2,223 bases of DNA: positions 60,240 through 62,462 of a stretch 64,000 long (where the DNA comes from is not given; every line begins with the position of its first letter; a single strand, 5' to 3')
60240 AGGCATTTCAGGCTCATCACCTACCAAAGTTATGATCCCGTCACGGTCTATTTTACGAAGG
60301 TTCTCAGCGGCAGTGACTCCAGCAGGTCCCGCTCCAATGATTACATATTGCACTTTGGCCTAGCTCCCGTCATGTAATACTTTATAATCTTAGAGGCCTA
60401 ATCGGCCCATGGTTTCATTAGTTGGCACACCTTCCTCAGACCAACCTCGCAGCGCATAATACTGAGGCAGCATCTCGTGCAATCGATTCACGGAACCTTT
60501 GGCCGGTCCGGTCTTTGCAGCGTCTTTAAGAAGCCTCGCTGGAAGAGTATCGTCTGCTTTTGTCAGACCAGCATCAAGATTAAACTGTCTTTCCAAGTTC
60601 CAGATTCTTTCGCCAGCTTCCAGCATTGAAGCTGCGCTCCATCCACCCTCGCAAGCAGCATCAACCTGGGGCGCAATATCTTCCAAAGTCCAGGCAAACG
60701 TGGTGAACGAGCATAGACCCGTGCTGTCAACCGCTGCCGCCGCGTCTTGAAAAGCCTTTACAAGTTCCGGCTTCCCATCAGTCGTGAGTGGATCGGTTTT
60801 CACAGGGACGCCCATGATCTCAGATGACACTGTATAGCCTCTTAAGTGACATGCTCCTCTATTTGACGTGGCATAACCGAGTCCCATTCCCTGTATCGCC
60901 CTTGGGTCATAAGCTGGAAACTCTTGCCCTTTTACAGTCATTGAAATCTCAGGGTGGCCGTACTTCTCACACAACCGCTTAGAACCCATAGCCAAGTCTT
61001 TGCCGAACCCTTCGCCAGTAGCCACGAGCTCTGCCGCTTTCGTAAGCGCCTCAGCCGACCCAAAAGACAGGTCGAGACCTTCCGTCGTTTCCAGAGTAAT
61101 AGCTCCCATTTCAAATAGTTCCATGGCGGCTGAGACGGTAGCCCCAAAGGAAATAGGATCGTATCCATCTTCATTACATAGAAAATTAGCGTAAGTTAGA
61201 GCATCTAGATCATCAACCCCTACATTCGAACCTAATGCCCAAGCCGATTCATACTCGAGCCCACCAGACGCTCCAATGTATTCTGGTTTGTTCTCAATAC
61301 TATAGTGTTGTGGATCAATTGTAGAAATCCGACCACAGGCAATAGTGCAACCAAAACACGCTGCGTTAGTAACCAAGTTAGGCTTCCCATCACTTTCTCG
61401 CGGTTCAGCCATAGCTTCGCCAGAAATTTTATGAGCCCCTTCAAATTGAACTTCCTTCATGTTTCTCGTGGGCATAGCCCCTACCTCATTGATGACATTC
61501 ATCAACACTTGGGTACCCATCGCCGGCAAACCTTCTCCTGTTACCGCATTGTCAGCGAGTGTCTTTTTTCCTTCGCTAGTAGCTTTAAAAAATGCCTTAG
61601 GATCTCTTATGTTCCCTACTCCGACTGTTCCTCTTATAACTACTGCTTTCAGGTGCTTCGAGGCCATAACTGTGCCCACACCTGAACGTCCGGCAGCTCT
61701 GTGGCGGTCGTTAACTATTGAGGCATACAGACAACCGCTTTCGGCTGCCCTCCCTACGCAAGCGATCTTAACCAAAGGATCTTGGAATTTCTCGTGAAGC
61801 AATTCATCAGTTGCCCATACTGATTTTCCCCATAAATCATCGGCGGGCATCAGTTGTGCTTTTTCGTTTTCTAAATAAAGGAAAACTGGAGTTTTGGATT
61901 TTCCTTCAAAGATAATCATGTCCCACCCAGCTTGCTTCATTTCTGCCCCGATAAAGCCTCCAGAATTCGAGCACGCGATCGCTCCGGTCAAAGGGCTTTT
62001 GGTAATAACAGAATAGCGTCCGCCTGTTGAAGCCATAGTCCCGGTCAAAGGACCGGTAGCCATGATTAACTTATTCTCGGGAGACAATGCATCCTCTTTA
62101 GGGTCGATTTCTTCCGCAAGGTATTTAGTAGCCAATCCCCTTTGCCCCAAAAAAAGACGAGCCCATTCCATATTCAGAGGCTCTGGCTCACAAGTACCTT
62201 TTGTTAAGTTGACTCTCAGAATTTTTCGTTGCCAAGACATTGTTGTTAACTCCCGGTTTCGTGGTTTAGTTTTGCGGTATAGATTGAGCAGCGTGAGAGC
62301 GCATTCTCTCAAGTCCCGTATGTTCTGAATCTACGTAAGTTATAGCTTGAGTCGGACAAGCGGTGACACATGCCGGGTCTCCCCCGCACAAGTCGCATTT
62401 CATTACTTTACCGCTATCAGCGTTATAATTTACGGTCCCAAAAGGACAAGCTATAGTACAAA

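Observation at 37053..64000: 27-kb alcohol-to-acid superlocus combining PQQ, tungsten and molybdenum chemistry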

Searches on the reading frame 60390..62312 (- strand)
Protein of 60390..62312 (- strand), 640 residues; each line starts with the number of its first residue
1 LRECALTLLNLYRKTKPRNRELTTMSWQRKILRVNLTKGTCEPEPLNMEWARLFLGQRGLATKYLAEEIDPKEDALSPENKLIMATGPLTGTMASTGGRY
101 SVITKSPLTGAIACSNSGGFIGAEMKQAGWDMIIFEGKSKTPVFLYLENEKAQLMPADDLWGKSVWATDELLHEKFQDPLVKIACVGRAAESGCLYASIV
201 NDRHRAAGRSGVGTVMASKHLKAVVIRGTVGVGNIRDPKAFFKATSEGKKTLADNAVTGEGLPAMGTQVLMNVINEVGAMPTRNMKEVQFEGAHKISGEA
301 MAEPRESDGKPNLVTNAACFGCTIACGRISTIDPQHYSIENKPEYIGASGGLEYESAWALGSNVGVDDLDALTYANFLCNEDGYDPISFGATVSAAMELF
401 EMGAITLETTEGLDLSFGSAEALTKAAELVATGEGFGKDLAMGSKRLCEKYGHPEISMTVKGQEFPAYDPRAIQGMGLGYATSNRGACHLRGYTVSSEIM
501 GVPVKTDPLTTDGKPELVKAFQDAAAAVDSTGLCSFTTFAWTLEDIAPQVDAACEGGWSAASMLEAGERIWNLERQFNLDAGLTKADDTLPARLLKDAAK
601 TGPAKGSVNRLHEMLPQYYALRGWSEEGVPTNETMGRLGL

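Call 5: search_protein_families(library=pfam, proteins=[window:60390-62312:-])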
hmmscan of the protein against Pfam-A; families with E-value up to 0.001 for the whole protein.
window:60390-62312:- (640 aa): 2 families
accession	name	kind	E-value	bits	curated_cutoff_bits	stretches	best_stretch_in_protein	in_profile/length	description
PF01314.23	AFOR_C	-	1.1e-140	469.6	27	1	245-640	3-385/385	Aldehyde ferredoxin oxidoreductase, domains 2 & 3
PF02730.20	AFOR_N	-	1.7e-76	256.9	29.8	1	30-229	2-199/199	Aldehyde ferredoxin oxidoreductase, N-terminal domain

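Call 6: search_protein_families(library=ncbifam, proteins=[window:60390-62312:-])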
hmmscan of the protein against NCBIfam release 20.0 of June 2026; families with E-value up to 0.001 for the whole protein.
window:60390-62312:- (640 aa): 2 families
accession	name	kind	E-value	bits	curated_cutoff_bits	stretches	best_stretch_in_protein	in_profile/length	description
NF007354.0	PRK09849.1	equivalog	3.4e-50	171.4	868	1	24-241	5-219/703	aldehyde ferredoxin oxidoreductase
NF040818.1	GAPOR_Arch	equivalog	3.5e-09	35.5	1300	1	66-153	42-124/654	glyceraldehyde-3-phosphate:ferredoxin oxidoreductase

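Call 20: find_related_loci(query=window:60390-62312:-, collection=genome_contigs, flank=10000)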
Query window:60390-62312:- (640 aa) in genome_contigs; peptide patterns used: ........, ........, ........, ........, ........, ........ (x = any residue, [..] = any of these).
600 stretches matched a pattern (row limit reached: there are more); 586 encode a relative of the query (tblastn E <= 1e-3); the best 80 are kept; 80 distinct loci.
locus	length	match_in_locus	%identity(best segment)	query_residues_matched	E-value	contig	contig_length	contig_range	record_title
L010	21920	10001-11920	98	1-640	0e+0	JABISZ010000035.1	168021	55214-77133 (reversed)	MAG: Proteobacteria bacterium isolate SI072_bin20 k141_912240, whole genome shotgun sequence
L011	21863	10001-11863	88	20-640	0e+0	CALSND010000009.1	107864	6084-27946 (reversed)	MAG: uncultured Gammaproteobacteria bacterium isolate A_MB167 genome assembly, contig: contig_12707_A_MB167, whole genom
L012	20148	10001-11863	88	20-640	0e+0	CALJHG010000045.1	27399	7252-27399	MAG: uncultured Gammaproteobacteria bacterium isolate S4_Bin_METABAT__295_1 genome assembly, contig: c_000000257358, who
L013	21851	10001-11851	84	24-640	0e+0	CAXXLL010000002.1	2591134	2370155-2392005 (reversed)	MAG: Gammaproteobacteria bacterium isolate c3243a8b-db96-42cf-a016-84d8fe09dca8 genome assembly, contig: contig_2, whole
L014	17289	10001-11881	82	14-640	0e+0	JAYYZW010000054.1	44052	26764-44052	MAG: Pseudomonadota bacterium isolate XB_MAG1169 DB_MAG1169_0054, whole genome shotgun sequence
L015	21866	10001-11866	83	19-640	0e+0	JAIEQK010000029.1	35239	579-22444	MAG: Gammaproteobacteria bacterium isolate co.spades.DASTOOL.2.5kb_146 c_000000441281, whole genome shotgun sequence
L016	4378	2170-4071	80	4-640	0e+0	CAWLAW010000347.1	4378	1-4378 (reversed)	MAG: Gammaproteobacteria bacterium isolate CB4_SCM.67 genome assembly, contig: Ga0302127_10016597, whole genome shotgun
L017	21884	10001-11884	81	14-640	0e+0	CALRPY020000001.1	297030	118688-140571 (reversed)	MAG: Hydrogenophaga intermedia isolate JJ-CU23-05-3-mx-bin502 genome assembly, contig: JJ-NR103-41-C28, whole genome sho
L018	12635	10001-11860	82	19-638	0e+0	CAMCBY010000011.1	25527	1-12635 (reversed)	MAG: Klebsiella pneumoniae isolate ZE-13nov19-135 genome assembly, contig: ZE-13nov19-C2323, whole genome shotgun sequen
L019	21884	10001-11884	81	14-640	0e+0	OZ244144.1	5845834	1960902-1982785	MAG: Gammaproteobacteria bacterium isolate 5c633af5-84de-4cc7-8157-d45a81a42ed4 genome assembly, chromosome: 1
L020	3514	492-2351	82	19-638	0e+0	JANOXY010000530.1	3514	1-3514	MAG: Pseudomonadota bacterium isolate VAR_35_metabat_109 VAR_35_k141_5404057, whole genome shotgun sequence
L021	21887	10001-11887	80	12-640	0e+0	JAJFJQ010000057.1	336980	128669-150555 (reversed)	MAG: Gammaproteobacteria bacterium isolate OFTM106 OFTM106_56, whole genome shotgun sequence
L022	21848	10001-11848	82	25-640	0e+0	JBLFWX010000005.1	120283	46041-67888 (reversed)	MAG: Gammaproteobacteria bacterium isolate 3300053785_120 Ga0535658_0000091, whole genome shotgun sequence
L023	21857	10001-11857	81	20-638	0e+0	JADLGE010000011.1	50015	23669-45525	MAG: Gammaproteobacteria bacterium isolate SJ420 c_000000078621, whole genome shotgun sequence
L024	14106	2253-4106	81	23-640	0e+0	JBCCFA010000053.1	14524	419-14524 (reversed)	MAG: Pseudomonadota bacterium isolate P01_B01_bin.12 k141_1995343_length_14524_cov_8.0000, whole genome shotgun sequence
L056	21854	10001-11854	76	23-640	0e+0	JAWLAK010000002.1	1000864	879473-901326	MAG: Thiolinea sp. isolate AC1.102 AC1.102.fa-2, whole genome shotgun sequence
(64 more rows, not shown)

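Call 24: search_protein_families(library=ncbifam, proteins=[L010:86-1216:+, L010:1252-2247:+, L010:2275-3633:+, L010:3636-4145:-, L010:4166-4771:-, L010:4783-5493:-, L010:5524-6183:-, L010:6213-6749:+, L010:7048-7407:+, L010:7441-8451:-], max_evalue=0.0001)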
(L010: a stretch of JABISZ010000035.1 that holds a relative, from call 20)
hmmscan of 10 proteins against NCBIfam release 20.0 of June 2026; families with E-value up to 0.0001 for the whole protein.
L010:86-1216:+ (376 aa): 9 families
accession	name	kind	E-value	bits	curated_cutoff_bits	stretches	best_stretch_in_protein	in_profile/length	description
NF004226.0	PRK05673.1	equivalog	6.9e-83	279.2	1002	1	1-373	776-1144/1146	DNA polymerase III subunit alpha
NF005298.0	PRK06826.1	equivalog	6.3e-64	216.2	1260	1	1-374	775-1150/1151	DNA polymerase III subunit alpha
TIGR00594.1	polc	superfamily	2.1e-57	194.9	434.35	1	1-249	774-1022/1022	DNA polymerase III subunit alpha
NF005617.0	PRK07374.1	equivalog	2.4e-53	181.4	1653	1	1-296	786-1085/1170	DNA polymerase III subunit alpha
NF005616.0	PRK07373.1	equivalog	2e-51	174.9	646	1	1-361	65-431/449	DNA polymerase III subunit alpha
NF005377.0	PRK06920.1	equivalog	4.6e-43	147.3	1806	1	1-374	753-1106/1108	DNA polymerase III subunit alpha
NF005516.0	PRK07135.1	equivalog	3.3e-18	65.3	1084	1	4-265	708-952/974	DNA polymerase III DnaE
NF005582.0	PRK07279.1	equivalog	8.7e-18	63.7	1279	1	18-366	718-1026/1033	DNA polymerase III subunit alpha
NF004550.0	PRK05898.1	equivalog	5.7e-16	57.9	1182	1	4-141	704-838/971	DNA polymerase III subunit alpha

L010:1252-2247:+ (331 aa): 6 families
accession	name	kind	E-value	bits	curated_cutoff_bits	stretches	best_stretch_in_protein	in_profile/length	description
NF004344.0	PRK05724.1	equivalog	4.5e-142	473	357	1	13-328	3-318/319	acetyl-CoA carboxylase carboxyltransferase subunit alpha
TIGR00513.1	accA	equivalog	1.2e-137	458.6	319.3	1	13-329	3-319/321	acetyl-CoA carboxylase carboxyl transferase subunit alpha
NF041504.1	AccA_sub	subfamily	5.2e-103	343.9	300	1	71-323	4-256/257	carboxyltransferase subunit alpha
NF008971.0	PRK12319.1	equivalog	1.3e-86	290.3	406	1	67-319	4-252/256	acetyl-CoA carboxylase carboxyl transferase subunit alpha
TIGR03134.1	malonate_gamma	equivalog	1e-08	35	237.15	1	85-322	5-247/258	biotin-independent malonate decarboxylase subunit gamma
TIGR01117.1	mmdA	subfamily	6.9e-08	31.7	998.8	1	144-253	333-447/512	methylmalonyl-CoA decarboxylase subunit alpha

L010:2275-3633:+ (452 aa): 4 families
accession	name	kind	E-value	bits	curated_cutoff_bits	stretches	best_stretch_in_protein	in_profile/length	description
NF007942.0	PRK10660.1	equivalog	4.9e-70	236.5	606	1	21-438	15-432/439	tRNA lysidine(34) synthetase TilS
TIGR02432.1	lysidine_TilS_N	equivalog_domain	5.6e-50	169.9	93.6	1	25-208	1-189/189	tRNA lysidine(34) synthetase TilS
TIGR02433.1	lysidine_TilS_C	equivalog_domain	3.2e-14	52.1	20.2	1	369-412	3-46/47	tRNA lysidine(34) synthetase TilS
NF007972.0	PRK10696.1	equivalog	9.7e-05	21.8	272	0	24-222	42-245/295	tRNA 2-thiocytidine(32) synthetase TtcA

L010:3636-4145:- (169 aa): 0 families

L010:4166-4771:- (201 aa): 0 families

L010:4783-5493:- (236 aa): 0 families

L010:5524-6183:- (219 aa): 1 family
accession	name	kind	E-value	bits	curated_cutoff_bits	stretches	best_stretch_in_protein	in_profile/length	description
NF040599.1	LdtF_DpaA_YafK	equivalog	1.9e-05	23.9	365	1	58-137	43-127/242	peptidoglycan meso-diaminopimelic acid protein amidase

L010:6213-6749:+ (178 aa): 1 family
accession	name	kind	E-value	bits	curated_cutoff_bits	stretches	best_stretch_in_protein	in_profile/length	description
NF008566.0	PRK11513.1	equivalog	4.8e-14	52.5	170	1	9-175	5-170/176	cytochrome b561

L010:7048-7407:+ (119 aa): 0 families

L010:7441-8451:- (336 aa): 12 families
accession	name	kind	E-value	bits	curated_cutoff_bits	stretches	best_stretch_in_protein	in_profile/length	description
TIGR03866.1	PQQ_ABC_repeats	subfamily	1.6e-94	316.5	287.3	1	36-334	4-308/310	PQQ-dependent catabolism-associated beta-propeller protein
TIGR02276.1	beta_rpt_yvtn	repeat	1.4e-48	162.6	27.85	2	44-81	5-42/42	beta-propeller repeat protein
NF052340.1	hydrazine_beta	equivalog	5.9e-32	111.1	560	3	39-124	83-171/372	hydrazine synthase subunit beta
NF052280.1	7_blade_YncE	equivalog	1.6e-25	89.6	400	4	40-132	225-317/338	7-bladed beta-propeller protein YncE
NF052342.1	hydrazine_BC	exception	1.4e-21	76.3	1250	3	44-110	94-165/690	hydrazine synthase subunit beta-gamma fusion subunit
NF052460.1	L-NosZ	equivalog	1.9e-19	69.6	700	2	207-327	96-216/480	clade III lactonase-type nitrous-oxide reductase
NF048007.1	MmpL3Stblzr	equivalog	3.9e-15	55.9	600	1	39-261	97-326/366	MmpL3/TtfA transport complex stabilizer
TIGR03907.1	QH_beta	equivalog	2.4e-12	46.7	223.2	1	172-321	5-170/338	quinohemoprotein amine dehydrogenase subunit beta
NF038117.1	choice_anch_I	subfamily_domain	4.8e-10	38.9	300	2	25-191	48-210/458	choice-of-anchor I family protein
NF038015.2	AztD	exception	3.5e-07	29.3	400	0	169-288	236-349/356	zinc metallochaperone AztD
NF050136.1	PGL_lacton_Staph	exception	3.3e-06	26.3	500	0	193-268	184-265/341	6-phosphogluconolactonase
NF035926.1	scyF_NHL_VPEP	equivalog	6.6e-05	22.2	350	0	74-165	200-297/376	scytonemin biosynthesis PEP-CTERM protein ScyF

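Call 44: search_protein_families(library=ncbifam, proteins=[L010:13995-15572:+, L010:15657-16094:+, L010:7048-7407:+], max_evalue=0.00001)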
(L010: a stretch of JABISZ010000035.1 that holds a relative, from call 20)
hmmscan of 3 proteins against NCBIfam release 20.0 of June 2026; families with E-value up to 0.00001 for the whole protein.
L010:13995-15572:+ (525 aa): 39 families (the best 25 are shown)
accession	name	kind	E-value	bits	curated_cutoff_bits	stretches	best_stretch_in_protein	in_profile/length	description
NF050026.1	AcaldDHExaC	equivalog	9.5e-268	888.8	900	1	31-525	10-503/503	acetaldehyde dehydrogenase ExaC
TIGR01804.1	BADH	equivalog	7.7e-140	466.5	668.6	1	40-511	1-467/467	betaine-aldehyde dehydrogenase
TIGR02299.1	HpaE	equivalog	4.4e-137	457.6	638.35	1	39-518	3-479/488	5-carboxymethyl-2-hydroxymuconate semialdehyde dehydrogenase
NF009725.0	PRK13252.1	equivalog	2e-135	452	593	1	37-516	7-480/488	betaine-aldehyde dehydrogenase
NF010000.0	PRK13473.1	subfamily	2.8e-128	428.5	615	1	39-515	5-472/475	aminobutyraldehyde dehydrogenase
TIGR03216.1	OH_muco_semi_DH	equivalog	1.6e-120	403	693.25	1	39-515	3-479/481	2-hydroxymuconic semialdehyde dehydrogenase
NF045736.1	PaDhStyDRhodo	equivalog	5.4e-115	384.7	800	1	40-499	6-461/479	phenylacetaldehyde dehydrogenase StyD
NF045735.1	PaDhStyDPseudo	equivalog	1.1e-114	383.8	850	1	40-517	6-483/483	phenylacetaldehyde dehydrogenase StyD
NF007352.0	PRK09847.1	equivalog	3.4e-110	368.9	850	1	40-516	23-492/495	aldehyde dehydrogenase PuuC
TIGR03374.1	ABALDH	equivalog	1.3e-102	344.1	909.3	1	41-514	6-470/472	aminobutyraldehyde dehydrogenase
NF042993.1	AlphKGSA_gudD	equivalog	6.8e-102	341.7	770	1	36-515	3-480/481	alpha-ketoglutaric semialdehyde dehydrogenase GucD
NF052305.1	DioxValDhHalo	equivalog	5.6e-101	338.8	750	1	36-517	4-483/483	2,5-dioxovalerate dehydrogenase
NF006916.0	PRK09407.1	equivalog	1.4e-94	317.6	521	1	49-515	31-492/526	succinic semialdehyde dehydrogenase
TIGR01780.1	SSADH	subfamily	2.2e-93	313.6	646.35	1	58-511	3-448/448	succinate-semialdehyde dehydrogenase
NF007497.0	PRK10090.1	equivalog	6.7e-90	302.1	500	1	36-513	6-475/480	aldehyde dehydrogenase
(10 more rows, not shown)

L010:15657-16094:+ (145 aa): 0 families

L010:7048-7407:+ (119 aa): 0 families

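Call 48: search_solved_structures(query=window:60390-62312:-, max_evalue=1e-20, show_alignments=1)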
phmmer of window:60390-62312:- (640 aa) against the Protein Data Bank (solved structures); distinct sequences matched with E-value up to 1e-20: 9.
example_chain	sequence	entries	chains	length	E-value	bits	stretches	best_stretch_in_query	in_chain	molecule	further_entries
8c0z_A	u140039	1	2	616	3.7e-296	987.1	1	25-640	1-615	Aldehyde:ferredoxin oxidoreductase,tungsten-containing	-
9mqx_D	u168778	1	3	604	4e-206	689.7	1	27-640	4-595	Aldehyde:ferredoxin oxidoreductase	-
9g7j_A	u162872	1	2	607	5e-171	573.8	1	27-640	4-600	Aldehyde ferredoxin oxidoreductase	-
1aor_A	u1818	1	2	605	1.7e-169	568.7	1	27-639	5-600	ALDEHYDE FERREDOXIN OXIDOREDUCTASE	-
9q1t_A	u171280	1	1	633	3e-114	386.2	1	28-639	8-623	Tungsten-dependent aldehyde oxidoreductase WOR83 from Haloferax volcanii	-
1b25_A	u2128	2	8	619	1.7e-74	254.9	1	26-639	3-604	PROTEIN (FORMALDEHYDE FERREDOXIN OXIDOREDUCTASE) | FORMALDEHYDE FERREDOXIN OXIDOREDUCTASE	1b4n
4z3w_A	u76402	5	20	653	5.8e-47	164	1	31-232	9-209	Benzoyl-CoA reductase, putative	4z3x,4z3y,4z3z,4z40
6x6u_A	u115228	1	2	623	3e-46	161.6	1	27-640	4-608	Formaldehyde:ferredoxin oxidoreductase wor5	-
6x1o_A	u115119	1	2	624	3e-46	161.6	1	27-640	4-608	Formaldehyde:ferredoxin oxidoreductase wor5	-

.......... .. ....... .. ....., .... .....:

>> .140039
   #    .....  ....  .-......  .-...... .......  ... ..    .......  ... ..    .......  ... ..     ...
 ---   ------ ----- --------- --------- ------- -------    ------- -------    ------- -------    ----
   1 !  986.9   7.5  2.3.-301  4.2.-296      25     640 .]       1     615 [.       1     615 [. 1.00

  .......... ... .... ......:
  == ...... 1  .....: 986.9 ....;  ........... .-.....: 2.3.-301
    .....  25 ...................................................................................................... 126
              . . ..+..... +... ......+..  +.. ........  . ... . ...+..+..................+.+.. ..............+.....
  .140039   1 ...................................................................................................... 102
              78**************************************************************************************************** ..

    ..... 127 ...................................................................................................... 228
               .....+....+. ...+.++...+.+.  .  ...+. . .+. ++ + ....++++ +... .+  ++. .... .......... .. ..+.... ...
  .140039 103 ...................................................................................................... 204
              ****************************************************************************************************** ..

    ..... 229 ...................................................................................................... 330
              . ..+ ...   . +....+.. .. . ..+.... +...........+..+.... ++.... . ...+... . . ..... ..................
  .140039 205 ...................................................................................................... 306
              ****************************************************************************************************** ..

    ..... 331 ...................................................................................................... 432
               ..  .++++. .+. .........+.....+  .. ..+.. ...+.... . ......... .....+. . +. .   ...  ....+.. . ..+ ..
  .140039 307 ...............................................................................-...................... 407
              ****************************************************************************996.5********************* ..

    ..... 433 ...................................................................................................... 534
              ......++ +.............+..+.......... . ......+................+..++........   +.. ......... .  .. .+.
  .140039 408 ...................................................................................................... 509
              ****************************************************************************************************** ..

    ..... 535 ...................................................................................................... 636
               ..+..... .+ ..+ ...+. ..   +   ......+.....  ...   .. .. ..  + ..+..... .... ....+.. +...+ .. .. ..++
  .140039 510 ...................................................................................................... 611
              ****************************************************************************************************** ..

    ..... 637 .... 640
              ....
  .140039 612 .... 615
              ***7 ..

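Call 73: search_protein_families(library=pfam, proteins=[L010:7048-7407:+], max_evalue=0.01)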
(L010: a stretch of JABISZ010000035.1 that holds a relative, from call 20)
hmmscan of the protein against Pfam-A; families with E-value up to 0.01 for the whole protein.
L010:7048-7407:+ (119 aa): 2 families
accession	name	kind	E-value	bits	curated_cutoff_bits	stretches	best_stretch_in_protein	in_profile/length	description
PF06844.16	DUF1244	-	2.1e-36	124.3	27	1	49-114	1-66/67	Protein of unknown function (DUF1244)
PF14664.11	RICTOR_N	-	0.0035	16.8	28.5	1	5-75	11-85/371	Rapamycin-insensitive companion of mTOR, N-term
